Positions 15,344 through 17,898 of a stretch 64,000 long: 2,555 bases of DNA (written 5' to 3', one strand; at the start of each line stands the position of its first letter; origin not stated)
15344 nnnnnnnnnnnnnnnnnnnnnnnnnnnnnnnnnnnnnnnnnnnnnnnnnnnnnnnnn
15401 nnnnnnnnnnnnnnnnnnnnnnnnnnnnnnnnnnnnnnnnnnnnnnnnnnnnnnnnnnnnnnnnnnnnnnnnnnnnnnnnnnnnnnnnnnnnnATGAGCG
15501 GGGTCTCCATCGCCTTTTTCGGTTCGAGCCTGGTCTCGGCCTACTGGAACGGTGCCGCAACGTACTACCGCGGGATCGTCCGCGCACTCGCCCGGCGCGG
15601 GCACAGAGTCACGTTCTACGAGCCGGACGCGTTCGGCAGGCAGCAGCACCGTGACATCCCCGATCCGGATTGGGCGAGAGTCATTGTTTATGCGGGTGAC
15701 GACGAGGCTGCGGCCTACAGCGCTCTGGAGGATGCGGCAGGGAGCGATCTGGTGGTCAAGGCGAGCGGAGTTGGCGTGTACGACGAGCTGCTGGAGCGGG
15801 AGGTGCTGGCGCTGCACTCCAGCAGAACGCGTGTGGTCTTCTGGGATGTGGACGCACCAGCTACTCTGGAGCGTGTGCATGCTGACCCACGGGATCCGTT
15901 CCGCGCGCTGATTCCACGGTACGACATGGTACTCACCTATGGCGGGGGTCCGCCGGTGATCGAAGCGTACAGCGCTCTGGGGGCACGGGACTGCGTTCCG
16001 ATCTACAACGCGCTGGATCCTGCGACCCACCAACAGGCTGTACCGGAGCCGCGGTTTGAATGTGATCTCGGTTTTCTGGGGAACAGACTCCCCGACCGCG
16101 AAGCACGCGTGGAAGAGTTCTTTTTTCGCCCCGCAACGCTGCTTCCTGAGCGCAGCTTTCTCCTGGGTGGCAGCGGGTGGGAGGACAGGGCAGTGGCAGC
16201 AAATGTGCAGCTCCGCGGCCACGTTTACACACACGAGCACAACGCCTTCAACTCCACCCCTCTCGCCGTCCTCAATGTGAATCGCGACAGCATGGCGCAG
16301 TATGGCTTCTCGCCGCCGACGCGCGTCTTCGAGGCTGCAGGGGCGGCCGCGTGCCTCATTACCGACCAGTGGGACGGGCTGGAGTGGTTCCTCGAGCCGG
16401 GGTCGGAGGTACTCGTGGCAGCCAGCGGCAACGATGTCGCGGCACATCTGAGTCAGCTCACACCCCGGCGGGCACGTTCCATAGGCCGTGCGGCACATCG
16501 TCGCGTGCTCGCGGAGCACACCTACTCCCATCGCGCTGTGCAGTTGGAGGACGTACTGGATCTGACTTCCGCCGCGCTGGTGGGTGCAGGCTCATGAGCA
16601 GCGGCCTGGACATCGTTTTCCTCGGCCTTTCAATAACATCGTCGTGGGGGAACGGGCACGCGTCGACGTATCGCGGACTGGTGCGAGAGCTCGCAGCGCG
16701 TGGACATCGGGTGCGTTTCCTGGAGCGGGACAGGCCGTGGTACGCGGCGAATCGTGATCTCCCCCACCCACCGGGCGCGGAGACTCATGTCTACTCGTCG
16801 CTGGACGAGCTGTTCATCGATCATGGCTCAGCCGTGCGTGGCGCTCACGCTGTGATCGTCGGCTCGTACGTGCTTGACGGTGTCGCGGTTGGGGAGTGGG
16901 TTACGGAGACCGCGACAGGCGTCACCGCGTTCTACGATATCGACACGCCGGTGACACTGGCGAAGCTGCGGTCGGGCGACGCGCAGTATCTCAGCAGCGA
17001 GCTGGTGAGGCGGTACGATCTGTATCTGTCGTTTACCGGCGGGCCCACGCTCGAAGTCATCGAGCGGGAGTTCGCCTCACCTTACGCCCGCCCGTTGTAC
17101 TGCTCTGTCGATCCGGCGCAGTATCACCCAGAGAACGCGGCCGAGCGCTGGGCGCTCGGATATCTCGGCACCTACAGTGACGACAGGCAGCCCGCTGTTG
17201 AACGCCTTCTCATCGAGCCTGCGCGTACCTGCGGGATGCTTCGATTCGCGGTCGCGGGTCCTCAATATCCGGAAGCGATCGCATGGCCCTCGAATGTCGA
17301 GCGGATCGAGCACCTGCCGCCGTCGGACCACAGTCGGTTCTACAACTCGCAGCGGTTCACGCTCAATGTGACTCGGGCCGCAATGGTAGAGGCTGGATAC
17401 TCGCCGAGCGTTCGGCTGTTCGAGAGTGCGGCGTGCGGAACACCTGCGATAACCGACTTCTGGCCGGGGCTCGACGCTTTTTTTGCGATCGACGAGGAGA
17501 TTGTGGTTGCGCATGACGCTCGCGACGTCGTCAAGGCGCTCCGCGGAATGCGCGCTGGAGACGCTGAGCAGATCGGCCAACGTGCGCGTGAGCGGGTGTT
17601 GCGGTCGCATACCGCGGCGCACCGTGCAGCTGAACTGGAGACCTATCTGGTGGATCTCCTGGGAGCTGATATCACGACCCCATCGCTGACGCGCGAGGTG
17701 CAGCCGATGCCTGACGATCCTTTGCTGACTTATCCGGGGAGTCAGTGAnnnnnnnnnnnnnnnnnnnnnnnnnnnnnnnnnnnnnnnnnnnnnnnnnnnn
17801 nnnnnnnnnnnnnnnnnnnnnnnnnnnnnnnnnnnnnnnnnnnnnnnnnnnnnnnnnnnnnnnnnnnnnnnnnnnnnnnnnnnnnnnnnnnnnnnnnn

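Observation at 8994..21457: Thirteen-gene, translationally coupled sugar operon with no export or priming machinery: candidate cytoplasmic methylated glycan/glycoside pathway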

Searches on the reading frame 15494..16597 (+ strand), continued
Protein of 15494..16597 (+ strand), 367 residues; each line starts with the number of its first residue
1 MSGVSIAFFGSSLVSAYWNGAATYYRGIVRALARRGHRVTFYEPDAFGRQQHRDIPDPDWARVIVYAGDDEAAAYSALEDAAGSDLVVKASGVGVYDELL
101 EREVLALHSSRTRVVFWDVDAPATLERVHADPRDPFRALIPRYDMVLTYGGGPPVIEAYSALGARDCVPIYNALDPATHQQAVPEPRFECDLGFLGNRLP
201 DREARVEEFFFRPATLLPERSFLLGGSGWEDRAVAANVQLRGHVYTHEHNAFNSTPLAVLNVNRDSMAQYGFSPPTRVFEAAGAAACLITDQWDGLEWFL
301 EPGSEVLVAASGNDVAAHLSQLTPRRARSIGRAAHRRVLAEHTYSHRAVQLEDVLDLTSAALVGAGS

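Call 63: get_annotated_region(hit=H10, flank=12000)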
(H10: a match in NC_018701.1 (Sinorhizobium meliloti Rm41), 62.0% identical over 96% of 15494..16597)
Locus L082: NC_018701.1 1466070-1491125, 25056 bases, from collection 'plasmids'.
description: Sinorhizobium meliloti Rm41 plasmid pSYMB, complete sequence
organism: Sinorhizobium meliloti Rm41 (NCBI taxid 1230587)
taxonomy: Bacteria; Pseudomonadota; Alphaproteobacteria; Hyphomicrobiales; Rhizobiaceae; Sinorhizobium; Sinorhizobium meliloti; Sinorhizobium meliloti Rm41
host: -; source: -; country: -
typing (MOB-suite, as given by PLSDB): mobilizable; relaxase MOBQ
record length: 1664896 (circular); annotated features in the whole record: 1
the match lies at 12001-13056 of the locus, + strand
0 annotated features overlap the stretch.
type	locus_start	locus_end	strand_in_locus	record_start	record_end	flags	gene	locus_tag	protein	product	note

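Call 64: get_annotated_region(hit=H6, flank=13000)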
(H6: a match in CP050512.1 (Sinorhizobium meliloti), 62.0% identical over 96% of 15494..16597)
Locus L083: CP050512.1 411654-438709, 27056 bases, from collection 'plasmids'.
description: Sinorhizobium meliloti strain RCAM1750 plasmid p_2, complete sequence
organism: Sinorhizobium meliloti (NCBI taxid 382)
taxonomy: Bacteria; Pseudomonadota; Alphaproteobacteria; Hyphomicrobiales; Rhizobiaceae; Sinorhizobium; Sinorhizobium meliloti
host: -; source: Medicago sativa,cell culture,root nodule; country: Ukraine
typing (MOB-suite, as given by PLSDB): mobilizable; relaxase MOBQ
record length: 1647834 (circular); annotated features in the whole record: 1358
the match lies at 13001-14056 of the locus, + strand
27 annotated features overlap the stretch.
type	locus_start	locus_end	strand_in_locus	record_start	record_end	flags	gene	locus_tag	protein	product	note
CDS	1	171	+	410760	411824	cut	-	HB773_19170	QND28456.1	polysaccharide pyruvyl transferase family protein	-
CDS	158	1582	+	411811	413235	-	-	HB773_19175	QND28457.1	coenzyme F420 hydrogenase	-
CDS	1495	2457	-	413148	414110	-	-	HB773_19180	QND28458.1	beta-xylosidase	-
CDS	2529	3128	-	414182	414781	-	-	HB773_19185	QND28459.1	histidine phosphatase family protein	-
CDS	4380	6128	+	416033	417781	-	-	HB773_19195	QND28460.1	hypothetical protein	-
CDS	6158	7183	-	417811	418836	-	-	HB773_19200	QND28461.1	Gfo/Idh/MocA family oxidoreductase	-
CDS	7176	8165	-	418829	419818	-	-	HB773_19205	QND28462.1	zinc-binding dehydrogenase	-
CDS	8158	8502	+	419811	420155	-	-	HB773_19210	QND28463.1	hypothetical protein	-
CDS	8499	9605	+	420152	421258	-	-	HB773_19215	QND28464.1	NAD-dependent epimerase/dehydratase family protein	-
CDS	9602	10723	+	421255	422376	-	-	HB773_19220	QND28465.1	NAD-dependent epimerase/dehydratase family protein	-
CDS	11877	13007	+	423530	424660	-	-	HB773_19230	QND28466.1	glycosyltransferase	-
CDS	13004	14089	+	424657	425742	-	-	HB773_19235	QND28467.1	glycosyltransferase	-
CDS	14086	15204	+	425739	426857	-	-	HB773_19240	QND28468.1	glycosyltransferase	-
CDS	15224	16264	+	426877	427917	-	-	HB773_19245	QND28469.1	SDR family oxidoreductase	-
CDS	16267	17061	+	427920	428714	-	-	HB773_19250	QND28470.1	TIGR04290 family methyltransferase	-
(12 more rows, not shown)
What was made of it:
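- A sugar ABC importer lies nearby in S. meliloti (call 64).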

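Call 79: get_annotated_region(hit=H1, flank=14000)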
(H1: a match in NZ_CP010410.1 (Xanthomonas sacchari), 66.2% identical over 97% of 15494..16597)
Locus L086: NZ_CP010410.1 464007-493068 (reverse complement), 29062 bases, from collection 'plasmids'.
description: Xanthomonas sacchari strain R1 plasmid unnamed, complete sequence
organism: Xanthomonas sacchari (NCBI taxid 56458)
taxonomy: Bacteria; Pseudomonadota; Gammaproteobacteria; Lysobacterales; Lysobacteraceae; Xanthomonas; Xanthomonas sacchari
host: -; source: cell culture,rice seeds; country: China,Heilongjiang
typing (MOB-suite, as given by PLSDB): non-mobilizable
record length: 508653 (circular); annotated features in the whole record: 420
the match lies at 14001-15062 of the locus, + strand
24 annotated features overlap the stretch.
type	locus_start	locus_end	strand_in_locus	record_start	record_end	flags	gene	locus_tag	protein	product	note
CDS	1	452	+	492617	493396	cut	kdsB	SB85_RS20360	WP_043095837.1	3-deoxy-manno-octulosonate cytidylyltransferase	GO:0009244 - lipopolysaccharide core region biosynthetic process [Evidence IEA]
CDS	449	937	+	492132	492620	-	-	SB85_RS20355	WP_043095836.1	low molecular weight protein-tyrosine-phosphatase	GO:0006470 - protein dephosphorylation [Evidence IEA]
CDS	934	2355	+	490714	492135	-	-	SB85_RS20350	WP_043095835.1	redoxin domain-containing protein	-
CDS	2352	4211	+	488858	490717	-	uvrC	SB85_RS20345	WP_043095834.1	excinuclease ABC subunit UvrC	GO:0006289 - nucleotide-excision repair [Evidence IEA]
CDS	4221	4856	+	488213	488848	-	pgsA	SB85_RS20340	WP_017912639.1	CDP-diacylglycerol--glycerol-3-phosphate 3-phosphatidyltransferase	GO:0008654 - phospholipid biosynthetic process [Evidence IEA]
CDS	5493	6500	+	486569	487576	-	-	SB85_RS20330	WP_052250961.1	UDP-glucuronic acid decarboxylase family protein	-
CDS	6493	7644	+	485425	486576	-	-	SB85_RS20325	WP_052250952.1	NAD-dependent epimerase/dehydratase family protein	-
CDS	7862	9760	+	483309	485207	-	-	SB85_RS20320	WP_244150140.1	NAD-dependent epimerase/dehydratase family protein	-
CDS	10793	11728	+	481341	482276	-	-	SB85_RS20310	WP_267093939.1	Gfo/Idh/MocA family oxidoreductase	-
CDS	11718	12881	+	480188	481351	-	-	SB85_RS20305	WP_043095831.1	glycosyltransferase family 4 protein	-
CDS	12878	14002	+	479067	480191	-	-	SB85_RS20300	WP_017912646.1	glycosyltransferase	-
CDS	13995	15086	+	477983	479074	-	-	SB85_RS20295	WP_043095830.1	glycosyltransferase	-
CDS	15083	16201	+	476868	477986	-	-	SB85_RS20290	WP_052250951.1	glycosyltransferase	-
CDS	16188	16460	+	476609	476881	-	-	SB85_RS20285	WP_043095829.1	hypothetical protein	-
CDS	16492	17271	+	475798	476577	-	-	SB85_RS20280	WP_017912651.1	TIGR04290 family methyltransferase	-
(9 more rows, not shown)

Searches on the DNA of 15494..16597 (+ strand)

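Call 65: search_dna_similar(query=L083:16267-17061:+, collection=plasmids, mode=near, max_rows=60)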
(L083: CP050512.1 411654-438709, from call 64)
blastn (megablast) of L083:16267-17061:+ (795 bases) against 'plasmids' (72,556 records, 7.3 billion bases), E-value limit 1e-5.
Records with a match: 67; places in all: 67; records where one place covers at least 80% of the query: 66.
Best place of each record, by identity: >=99% 10; 95-99% 41; 80-90% 13; 60-80% 3.
By first word of the organism name: Sinorhizobium 65; Ciceribacter 1; Roseomonas 1.
By predicted mobility (MOB-suite, as given by PLSDB): mobilizable 57; non-mobilizable 8; conjugative 2.
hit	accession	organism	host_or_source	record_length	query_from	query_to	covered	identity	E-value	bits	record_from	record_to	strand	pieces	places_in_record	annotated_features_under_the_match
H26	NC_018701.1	Sinorhizobium meliloti Rm41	-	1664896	1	795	100%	100.0%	0e+0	1469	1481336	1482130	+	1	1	none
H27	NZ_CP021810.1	Sinorhizobium meliloti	Medicago sativa,Single Cell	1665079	1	795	100%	100.0%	0e+0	1469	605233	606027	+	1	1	none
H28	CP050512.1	Sinorhizobium meliloti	Medicago sativa,cell culture,root nodule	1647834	1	795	100%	100.0%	0e+0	1469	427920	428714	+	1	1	TIGR04290 family methyltransferase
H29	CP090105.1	Sinorhizobium meliloti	Medicago,Cell culture,Plant nodule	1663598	1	795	100%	99.9%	0e+0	1463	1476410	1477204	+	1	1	TIGR04290 family methyltransferase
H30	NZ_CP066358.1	Sinorhizobium meliloti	Medicago lupulina L.,nodules of ...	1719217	1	795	100%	99.9%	0e+0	1463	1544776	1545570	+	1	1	none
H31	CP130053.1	Sinorhizobium meliloti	Medicago,Cell culture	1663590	1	795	100%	99.9%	0e+0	1463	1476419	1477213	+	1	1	TIGR04290 family methyltransferase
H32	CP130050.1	Sinorhizobium meliloti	Medicago,Cell culture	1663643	1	795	100%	99.9%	0e+0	1463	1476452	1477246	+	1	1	TIGR04290 family methyltransferase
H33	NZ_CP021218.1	Sinorhizobium meliloti RU11/001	-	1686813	1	795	100%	99.6%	0e+0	1452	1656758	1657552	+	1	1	none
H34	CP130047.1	Sinorhizobium meliloti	Medicago,Cell culture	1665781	1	795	100%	99.5%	0e+0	1448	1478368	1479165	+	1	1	none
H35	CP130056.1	Sinorhizobium meliloti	Medicago,Cell culture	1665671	1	795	100%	99.5%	0e+0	1448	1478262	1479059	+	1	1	none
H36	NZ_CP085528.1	Sinorhizobium meliloti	Medicago,cell culture,lupulina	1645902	1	795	100%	98.7%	0e+0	1413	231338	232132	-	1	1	none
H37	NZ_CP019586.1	Sinorhizobium meliloti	Medicago arborea,tissue sample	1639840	1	795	100%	98.6%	0e+0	1408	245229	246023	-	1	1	none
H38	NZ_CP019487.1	Sinorhizobium meliloti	alfalfa,single cell,nitrogen fixing ...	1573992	1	795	100%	98.6%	0e+0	1408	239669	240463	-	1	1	none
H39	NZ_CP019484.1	Sinorhizobium meliloti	alfalfa,whole organism,alfalfa nodule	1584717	1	795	100%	98.6%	0e+0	1408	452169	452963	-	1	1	none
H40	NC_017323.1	Sinorhizobium meliloti BL225C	-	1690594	1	795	100%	98.6%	0e+0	1408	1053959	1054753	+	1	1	none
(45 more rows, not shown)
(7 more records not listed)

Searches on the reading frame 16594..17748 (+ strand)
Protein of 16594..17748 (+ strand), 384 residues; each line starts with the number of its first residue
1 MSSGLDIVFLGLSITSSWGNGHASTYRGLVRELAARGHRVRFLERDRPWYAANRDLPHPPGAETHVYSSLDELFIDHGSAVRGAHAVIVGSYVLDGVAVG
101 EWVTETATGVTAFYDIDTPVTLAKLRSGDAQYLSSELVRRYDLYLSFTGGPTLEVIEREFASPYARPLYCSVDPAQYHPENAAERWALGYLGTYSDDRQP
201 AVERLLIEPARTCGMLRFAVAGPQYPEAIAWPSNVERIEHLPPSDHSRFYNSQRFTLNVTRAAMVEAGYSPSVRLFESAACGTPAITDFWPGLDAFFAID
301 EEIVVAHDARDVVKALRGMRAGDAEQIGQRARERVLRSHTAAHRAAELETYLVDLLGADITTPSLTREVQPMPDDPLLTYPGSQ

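Call 4: search_protein_families(library=pfam, proteins=[window:16594-17748:+], max_evalue=0.01)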
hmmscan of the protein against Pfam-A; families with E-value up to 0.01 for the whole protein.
window:16594-17748:+ (384 aa): 1 family
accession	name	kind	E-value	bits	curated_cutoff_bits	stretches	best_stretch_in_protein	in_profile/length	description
PF13524.12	Glyco_trans_1_2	-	5.6e-40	137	25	1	204-349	3-143/144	Glycosyl transferase-like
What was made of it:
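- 16594..17748 (+): g8, CgeB-type GT-B transferase, paralogue 3. PF13524, 137 bits (call 4).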

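Call 6: search_protein_families(library=ncbifam, proteins=[window:16594-17748:+], max_evalue=0.001)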
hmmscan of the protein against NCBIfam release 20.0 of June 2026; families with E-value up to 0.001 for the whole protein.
window:16594-17748:+ (384 aa): 0 families
